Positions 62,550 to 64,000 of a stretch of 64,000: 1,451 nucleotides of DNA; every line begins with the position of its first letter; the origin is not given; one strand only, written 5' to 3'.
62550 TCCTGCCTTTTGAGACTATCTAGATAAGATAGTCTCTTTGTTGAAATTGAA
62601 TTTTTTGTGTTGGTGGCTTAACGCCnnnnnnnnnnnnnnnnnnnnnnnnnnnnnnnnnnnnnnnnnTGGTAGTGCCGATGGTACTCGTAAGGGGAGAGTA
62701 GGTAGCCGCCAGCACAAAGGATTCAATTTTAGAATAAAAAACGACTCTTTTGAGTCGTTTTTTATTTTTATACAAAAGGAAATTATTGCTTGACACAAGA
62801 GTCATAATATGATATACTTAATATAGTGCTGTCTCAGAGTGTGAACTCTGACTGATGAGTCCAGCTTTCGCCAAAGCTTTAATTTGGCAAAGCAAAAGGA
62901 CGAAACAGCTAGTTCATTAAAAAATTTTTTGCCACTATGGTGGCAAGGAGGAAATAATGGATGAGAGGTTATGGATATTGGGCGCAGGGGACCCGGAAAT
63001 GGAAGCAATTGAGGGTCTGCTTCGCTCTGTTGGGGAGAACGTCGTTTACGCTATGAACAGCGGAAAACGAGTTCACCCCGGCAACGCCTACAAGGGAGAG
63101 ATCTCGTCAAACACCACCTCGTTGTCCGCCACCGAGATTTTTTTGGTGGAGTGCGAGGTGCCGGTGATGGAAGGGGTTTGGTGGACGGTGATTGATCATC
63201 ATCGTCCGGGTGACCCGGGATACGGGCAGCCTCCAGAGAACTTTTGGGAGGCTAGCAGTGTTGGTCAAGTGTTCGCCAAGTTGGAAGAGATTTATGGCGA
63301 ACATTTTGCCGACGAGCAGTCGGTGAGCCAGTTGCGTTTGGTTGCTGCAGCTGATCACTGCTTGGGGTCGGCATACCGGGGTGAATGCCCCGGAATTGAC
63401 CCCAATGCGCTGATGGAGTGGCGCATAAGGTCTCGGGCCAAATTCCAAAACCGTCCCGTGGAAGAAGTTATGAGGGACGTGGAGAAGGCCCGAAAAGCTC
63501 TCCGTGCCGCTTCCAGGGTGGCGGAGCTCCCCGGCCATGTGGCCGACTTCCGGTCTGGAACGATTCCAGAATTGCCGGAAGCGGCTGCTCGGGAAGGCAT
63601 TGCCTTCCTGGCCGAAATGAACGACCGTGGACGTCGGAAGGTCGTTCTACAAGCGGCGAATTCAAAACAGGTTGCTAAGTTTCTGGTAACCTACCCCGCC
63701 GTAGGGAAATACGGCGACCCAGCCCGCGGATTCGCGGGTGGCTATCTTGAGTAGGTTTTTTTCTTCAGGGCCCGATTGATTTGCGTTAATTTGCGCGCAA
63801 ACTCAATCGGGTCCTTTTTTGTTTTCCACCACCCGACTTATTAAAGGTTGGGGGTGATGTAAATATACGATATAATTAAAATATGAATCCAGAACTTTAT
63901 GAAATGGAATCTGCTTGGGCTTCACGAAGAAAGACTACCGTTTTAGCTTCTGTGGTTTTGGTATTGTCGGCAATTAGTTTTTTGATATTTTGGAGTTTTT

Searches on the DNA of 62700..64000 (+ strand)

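Call 12: search_rna_families(source=window, start=62700, end=64000, threshold=evalue, max_evalue=1, show_alignments=2)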
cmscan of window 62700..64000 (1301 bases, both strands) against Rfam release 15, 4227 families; matches with E-value up to 1: 8.
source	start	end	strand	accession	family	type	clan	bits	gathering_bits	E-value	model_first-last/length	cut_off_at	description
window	62826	62911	+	RF00008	Hammerhead_3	Gene; ribozyme;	CL00010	34.2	48.5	3e-05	1-54/54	no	Hammerhead ribozyme (type III)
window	62726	62798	-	RF02058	STnc400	Gene;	-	27.7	80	0.0081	1-125/125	no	Gammaproteobacterial sRNA STnc400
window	62729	62801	-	RF02074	STnc240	Gene; sRNA;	-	26.5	55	0.23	1-77/77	no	Enterobacterial sRNA STnc240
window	62736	62809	+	RF02719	sca_ncR20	Gene; snRNA; snoRNA; scaRNA;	-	26.2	127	0.24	1-104/104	no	Small Cajal body specific RNA ncR20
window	62724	62924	+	RF02842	RefA1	Gene; sRNA;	-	24.8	94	0.0066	1-222/222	no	Enterococcus sRNA A1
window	62722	62899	-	RF00125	IS128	Gene; sRNA;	-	23.8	80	0.025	1-209/209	no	IS128 RNA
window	62725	62771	+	RF00697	mir-186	Gene; miRNA;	-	20.9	70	0.5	1-82/82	no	mir-186 microRNA precursor family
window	62730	62773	+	RF04343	Plastid-psbA-2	Cis-reg;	CL00153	20.1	55.8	0.84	1-60/60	no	Plastid-psbA-2 3UTR RNA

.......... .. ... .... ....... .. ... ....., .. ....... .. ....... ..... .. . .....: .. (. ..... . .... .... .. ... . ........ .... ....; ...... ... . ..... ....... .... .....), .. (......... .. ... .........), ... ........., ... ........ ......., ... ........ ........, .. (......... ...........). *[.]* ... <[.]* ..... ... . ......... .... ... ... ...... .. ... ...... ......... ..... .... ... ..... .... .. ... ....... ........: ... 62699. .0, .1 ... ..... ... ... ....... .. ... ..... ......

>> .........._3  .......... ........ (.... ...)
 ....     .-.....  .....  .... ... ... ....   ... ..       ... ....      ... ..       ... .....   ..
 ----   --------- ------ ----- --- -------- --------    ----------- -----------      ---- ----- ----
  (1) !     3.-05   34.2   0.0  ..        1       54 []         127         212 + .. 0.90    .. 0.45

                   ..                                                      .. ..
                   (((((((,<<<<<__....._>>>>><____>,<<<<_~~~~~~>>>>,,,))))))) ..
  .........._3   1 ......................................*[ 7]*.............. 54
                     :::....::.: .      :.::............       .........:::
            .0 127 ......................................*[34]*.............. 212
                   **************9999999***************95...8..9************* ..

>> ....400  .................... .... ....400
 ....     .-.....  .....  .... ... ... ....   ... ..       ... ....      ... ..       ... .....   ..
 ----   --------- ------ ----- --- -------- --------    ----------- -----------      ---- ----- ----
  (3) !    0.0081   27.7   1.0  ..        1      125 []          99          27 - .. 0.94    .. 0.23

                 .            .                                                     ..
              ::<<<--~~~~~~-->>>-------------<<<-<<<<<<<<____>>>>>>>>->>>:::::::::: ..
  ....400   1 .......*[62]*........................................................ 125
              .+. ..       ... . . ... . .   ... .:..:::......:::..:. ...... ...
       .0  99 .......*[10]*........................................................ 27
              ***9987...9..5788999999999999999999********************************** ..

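Call 50: search_rna_families(source=L015, start=5400, end=7300, threshold=evalue, max_evalue=0.1)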
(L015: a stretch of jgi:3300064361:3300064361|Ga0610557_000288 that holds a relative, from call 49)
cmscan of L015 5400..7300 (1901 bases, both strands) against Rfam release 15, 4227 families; matches with E-value up to 0.1: 1.
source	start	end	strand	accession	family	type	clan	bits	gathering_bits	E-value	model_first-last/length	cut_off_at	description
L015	5646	5686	+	RF01762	whalefall-1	Gene; sRNA;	-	19.9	37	0.043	1-56/56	no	Whalefall-1 RNA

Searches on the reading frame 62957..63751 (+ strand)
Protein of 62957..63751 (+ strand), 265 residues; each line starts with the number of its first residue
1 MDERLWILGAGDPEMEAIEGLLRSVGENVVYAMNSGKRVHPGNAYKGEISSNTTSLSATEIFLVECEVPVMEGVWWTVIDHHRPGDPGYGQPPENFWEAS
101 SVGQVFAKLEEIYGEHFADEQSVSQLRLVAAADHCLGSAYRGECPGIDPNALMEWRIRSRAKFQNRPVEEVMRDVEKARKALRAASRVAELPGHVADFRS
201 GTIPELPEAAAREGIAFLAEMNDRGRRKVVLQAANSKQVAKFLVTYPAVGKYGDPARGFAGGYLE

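Call 8: search_protein_families(library=pfam, proteins=[window:62957-63751:+], max_evalue=1)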
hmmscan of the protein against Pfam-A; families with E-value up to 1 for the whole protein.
window:62957-63751:+ (265 aa): 0 families

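Call 21: find_homologous_proteins(query=window:62957-63751:+)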
Query window:62957-63751:+ (265 aa): 1376 proteins with E <= 0.001 among 3962 candidates; the best 120 are listed.
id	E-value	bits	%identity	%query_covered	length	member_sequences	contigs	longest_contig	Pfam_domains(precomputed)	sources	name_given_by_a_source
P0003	2.1e-175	600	100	100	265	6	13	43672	-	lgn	-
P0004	2.1e-90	321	59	99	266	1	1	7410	-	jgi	jgi:hypothetical protein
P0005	4.9e-89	317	67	52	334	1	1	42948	-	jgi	jgi:hypothetical protein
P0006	8.9e-88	312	44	98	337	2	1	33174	-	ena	-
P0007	2.1e-85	305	69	47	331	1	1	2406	-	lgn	-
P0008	1.0e-82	296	72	47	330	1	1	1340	-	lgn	-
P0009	1.8e-78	282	69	47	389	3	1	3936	-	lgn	-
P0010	1.0e-75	273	54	52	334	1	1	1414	-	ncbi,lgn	-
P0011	1.8e-75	272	52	100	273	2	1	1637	-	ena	-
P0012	3.7e-75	271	53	99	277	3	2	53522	-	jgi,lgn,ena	-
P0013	4.8e-75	271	53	99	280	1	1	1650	-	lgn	-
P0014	1.2e-74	269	54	99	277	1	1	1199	-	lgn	-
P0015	1.8e-74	269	55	98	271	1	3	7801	-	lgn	-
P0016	1.1e-73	266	53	99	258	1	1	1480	-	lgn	-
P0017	1.7e-73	266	58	47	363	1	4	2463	-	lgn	-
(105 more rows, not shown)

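Call 29: search_protein_families(library=ncbifam, proteins=[window:62957-63751:+], max_evalue=1)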
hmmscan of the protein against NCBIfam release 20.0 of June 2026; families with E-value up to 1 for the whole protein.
window:62957-63751:+ (265 aa): 1 family
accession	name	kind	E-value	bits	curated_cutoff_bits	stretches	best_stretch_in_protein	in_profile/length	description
TIGR03083.1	TIGR03083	domain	0.0042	17.4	50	1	145-234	66-165/202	maleylpyruvate isomerase family mycothiol-dependent enzyme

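Call 46: search_solved_structures(query=window:62957-63751:+, max_evalue=1)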
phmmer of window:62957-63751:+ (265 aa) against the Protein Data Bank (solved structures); distinct sequences matched with E-value up to 1: 0.

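Call 49: find_encoding_contigs(protein=P0005, flank=6000, max_places=2)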
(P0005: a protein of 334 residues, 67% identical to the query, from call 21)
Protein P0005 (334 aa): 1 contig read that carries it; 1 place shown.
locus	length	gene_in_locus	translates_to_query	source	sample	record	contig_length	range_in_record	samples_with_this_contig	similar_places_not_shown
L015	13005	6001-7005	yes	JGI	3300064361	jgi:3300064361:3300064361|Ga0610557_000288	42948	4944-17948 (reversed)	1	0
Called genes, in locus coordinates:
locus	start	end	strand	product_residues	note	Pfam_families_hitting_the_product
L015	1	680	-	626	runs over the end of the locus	PF23899:SU10_portal (weak)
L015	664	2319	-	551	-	PF04466:Terminase_3 (faint)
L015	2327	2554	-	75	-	-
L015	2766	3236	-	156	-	PF08279:HTH_11 (weak), PF12802:MarR_2 (faint), PF13412:HTH_24 (weak)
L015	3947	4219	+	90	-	-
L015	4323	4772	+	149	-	-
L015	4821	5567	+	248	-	-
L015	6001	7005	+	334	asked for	-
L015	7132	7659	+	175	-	PF27050:Phage_P22_Y8K6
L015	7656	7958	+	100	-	-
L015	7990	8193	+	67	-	-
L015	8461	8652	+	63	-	-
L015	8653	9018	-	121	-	PF05339:DUF739 (weak), PF01381:HTH_3 (faint)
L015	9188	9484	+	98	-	PF01381:HTH_3 (weak), PF13560:HTH_31 (weak)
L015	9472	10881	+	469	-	PF00176:SNF2-rel_dom, PF04851:ResIII (weak), PF00271:Helicase_C (weak)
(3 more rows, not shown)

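Call 92: find_encoding_contigs(protein=P0004, flank=4000, max_places=2)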
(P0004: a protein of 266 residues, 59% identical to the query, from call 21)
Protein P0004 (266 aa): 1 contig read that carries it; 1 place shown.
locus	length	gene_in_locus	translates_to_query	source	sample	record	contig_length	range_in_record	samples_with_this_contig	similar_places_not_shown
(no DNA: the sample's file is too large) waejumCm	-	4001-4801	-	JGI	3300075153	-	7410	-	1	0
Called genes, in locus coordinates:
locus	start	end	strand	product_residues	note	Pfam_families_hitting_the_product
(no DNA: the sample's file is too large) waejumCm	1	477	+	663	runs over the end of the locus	PF01471:PG_binding_1 (weak)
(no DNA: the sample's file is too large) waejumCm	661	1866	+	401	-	PF00801:PKD (weak), PF18911:PKD_4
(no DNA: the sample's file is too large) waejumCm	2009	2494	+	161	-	PF00466:Ribosomal_L10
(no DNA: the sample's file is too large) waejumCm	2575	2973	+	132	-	PF16320:Ribosomal_L12_N, PF00542:Ribosomal_L12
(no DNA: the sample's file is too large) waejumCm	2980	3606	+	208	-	-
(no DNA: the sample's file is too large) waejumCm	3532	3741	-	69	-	-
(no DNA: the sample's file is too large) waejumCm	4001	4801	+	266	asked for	-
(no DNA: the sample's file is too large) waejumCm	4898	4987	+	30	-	?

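Call 93: find_encoding_contigs(protein=P0006, flank=4000, max_places=2)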
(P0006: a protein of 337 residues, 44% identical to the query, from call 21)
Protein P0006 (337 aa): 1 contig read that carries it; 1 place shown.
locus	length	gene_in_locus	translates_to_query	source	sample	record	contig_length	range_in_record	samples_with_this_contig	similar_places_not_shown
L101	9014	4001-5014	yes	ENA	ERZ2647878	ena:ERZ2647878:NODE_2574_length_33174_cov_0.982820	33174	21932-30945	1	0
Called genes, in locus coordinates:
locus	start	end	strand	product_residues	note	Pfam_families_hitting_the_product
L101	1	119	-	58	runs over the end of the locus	-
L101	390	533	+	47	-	-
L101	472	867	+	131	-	-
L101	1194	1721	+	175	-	-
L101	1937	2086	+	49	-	-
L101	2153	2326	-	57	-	-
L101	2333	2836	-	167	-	-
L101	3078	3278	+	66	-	-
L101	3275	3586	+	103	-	-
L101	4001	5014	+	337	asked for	-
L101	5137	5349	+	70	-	-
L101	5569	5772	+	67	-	-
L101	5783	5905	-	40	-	-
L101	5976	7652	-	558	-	-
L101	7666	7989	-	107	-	-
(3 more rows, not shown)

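Call 100: search_protein_families(library=phrogs, proteins=[window:62957-63751:+], max_evalue=0.01)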
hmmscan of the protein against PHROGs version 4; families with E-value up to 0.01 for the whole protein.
window:62957-63751:+ (265 aa): 0 families

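Call 101: search_protein_families(library=padloc, proteins=[window:62957-63751:+], max_evalue=0.01)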
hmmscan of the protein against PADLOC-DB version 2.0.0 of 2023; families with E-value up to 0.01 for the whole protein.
window:62957-63751:+ (265 aa): 0 families
